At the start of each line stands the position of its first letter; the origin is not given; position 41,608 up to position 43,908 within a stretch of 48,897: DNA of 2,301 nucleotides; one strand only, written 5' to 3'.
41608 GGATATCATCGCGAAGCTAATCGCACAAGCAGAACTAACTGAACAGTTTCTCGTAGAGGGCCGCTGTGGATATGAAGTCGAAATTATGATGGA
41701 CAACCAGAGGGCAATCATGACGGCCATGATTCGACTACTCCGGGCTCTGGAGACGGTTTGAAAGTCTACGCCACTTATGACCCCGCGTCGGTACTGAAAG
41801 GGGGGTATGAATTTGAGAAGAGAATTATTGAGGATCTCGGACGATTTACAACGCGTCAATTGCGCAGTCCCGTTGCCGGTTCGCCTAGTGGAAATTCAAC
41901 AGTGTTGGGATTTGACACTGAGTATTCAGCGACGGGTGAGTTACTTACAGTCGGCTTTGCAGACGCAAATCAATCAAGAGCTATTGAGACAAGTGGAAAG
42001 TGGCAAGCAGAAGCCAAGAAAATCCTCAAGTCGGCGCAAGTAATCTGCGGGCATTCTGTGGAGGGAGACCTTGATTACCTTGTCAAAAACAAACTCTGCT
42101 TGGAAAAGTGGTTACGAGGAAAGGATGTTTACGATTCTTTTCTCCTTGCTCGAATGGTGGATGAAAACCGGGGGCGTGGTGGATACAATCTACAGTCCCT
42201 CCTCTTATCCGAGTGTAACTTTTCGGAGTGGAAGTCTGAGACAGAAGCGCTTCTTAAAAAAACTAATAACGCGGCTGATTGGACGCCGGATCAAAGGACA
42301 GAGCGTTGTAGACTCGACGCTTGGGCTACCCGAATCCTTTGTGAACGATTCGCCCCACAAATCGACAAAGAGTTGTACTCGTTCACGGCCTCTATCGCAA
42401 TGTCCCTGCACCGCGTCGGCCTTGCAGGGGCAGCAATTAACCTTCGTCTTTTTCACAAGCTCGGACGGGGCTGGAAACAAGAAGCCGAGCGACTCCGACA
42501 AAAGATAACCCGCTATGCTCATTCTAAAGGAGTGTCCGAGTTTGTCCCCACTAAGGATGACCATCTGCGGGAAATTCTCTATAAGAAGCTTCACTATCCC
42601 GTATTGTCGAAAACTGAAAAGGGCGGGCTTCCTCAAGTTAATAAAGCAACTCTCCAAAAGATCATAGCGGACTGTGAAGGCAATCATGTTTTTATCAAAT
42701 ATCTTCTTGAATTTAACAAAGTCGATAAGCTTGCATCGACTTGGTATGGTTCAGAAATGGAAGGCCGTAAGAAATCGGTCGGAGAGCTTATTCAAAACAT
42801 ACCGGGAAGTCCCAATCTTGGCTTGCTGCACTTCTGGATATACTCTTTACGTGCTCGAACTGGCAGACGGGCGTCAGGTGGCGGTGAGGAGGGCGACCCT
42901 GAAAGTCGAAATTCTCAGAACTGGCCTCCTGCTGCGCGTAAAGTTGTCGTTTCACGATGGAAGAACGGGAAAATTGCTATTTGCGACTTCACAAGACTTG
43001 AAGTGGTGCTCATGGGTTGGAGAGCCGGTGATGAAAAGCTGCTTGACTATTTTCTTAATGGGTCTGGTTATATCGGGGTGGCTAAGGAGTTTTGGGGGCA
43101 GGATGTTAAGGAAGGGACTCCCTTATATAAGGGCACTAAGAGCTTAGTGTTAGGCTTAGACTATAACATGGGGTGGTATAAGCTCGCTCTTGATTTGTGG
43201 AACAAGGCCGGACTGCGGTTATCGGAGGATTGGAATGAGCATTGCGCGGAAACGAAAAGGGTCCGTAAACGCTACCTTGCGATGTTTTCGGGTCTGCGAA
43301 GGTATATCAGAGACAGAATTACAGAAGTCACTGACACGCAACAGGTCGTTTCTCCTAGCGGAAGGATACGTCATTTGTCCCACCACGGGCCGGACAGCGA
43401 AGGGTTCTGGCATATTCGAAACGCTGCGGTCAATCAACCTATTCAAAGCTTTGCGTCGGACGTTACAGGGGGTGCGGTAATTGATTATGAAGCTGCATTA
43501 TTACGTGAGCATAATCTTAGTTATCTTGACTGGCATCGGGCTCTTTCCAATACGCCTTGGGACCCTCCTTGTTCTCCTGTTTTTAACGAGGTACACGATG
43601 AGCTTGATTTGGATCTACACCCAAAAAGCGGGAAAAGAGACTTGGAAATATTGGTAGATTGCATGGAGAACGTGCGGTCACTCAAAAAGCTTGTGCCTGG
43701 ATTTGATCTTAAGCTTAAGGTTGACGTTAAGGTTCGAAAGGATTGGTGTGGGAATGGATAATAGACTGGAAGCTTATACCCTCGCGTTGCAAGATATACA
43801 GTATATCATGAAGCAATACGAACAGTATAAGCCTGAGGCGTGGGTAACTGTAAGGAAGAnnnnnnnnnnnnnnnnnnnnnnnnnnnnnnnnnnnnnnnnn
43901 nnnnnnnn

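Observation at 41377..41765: UDG-like/PolA gene cut in-frame by a 381-bp cassette with 8-bp direct repeats and two translationally chained micro-ORFs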

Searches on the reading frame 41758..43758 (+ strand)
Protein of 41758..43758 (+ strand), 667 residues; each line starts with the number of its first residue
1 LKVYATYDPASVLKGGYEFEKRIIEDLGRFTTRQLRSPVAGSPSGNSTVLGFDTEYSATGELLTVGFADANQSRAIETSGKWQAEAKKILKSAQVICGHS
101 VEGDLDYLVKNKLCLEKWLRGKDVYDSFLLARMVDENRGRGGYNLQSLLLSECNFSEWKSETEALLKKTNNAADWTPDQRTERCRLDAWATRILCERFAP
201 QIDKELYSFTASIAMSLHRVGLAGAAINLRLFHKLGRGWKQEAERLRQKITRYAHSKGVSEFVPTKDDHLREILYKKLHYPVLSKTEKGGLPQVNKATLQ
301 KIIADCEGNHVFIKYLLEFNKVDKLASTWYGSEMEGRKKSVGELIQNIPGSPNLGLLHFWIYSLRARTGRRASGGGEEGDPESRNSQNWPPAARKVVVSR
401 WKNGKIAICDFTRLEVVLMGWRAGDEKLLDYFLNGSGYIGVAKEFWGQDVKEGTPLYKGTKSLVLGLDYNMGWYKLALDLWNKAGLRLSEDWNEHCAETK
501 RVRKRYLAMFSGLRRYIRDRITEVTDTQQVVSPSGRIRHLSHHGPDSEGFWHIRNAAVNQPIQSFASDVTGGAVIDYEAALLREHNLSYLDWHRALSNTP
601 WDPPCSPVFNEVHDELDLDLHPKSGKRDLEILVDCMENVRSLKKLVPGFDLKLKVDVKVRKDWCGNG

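Call 4: search_protein_families(library=pfam, max_evalue=1, proteins=[window:41758-43758:+])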
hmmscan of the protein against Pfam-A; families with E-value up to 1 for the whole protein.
window:41758-43758:+ (667 aa): 3 families
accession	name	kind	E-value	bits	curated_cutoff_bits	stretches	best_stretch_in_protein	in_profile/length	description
PF00476.26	DNA_pol_A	-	5.3e-28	98.5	34.3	1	233-663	5-379/381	DNA polymerase family A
PF01612.26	DNA_pol_A_exo1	-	0.0033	17.7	23.6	1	50-202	23-172/173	3'-5' exonuclease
PF15463.11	ECM11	-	0.012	16.6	27.1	0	476-530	63-117/133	Extracellular mutant protein 11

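Call 15: find_related_loci(query=window:41758-43758:+, collection=viral_contigs, flank=3000)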
Query window:41758-43758:+ (667 aa) in viral_contigs; peptide patterns used: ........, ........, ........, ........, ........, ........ (x = any residue, [..] = any of these).
12 stretches matched a pattern; 5 encode a relative of the query (tblastn E <= 1e-3); 5 distinct loci.
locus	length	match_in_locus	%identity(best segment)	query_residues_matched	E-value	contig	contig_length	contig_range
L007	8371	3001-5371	61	2-663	0e+0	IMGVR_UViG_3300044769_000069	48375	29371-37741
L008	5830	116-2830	62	1-663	0e+0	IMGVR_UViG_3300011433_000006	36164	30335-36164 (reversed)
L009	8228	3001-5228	61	2-663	0e+0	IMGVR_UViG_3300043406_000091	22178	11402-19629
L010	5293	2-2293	63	148-663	0e+0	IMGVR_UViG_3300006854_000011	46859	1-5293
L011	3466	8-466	64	519-663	4e-56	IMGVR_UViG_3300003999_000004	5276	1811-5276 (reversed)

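Call 20: search_protein_families(library=phrogs, max_evalue=1, proteins=[window:41758-43758:+])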
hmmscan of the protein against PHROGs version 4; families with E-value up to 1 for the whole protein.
window:41758-43758:+ (667 aa): 5 families
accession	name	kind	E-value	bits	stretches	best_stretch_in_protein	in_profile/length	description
phrog_17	-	DNA, RNA and nucleotide metabolism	1.6e-41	143.4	1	32-664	658-1231/1445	DNA polymerase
phrog_2573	-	DNA, RNA and nucleotide metabolism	3.9e-08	33.8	2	395-435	7-48/336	DNA polymerase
phrog_5995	-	DNA, RNA and nucleotide metabolism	0.0029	18.2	1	496-665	21-177/236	DNA polymerase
phrog_12241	-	DNA, RNA and nucleotide metabolism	0.15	12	0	247-329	374-455/502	DNA polymerase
phrog_30588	-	unknown function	0.41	12.1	1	249-286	6-42/96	-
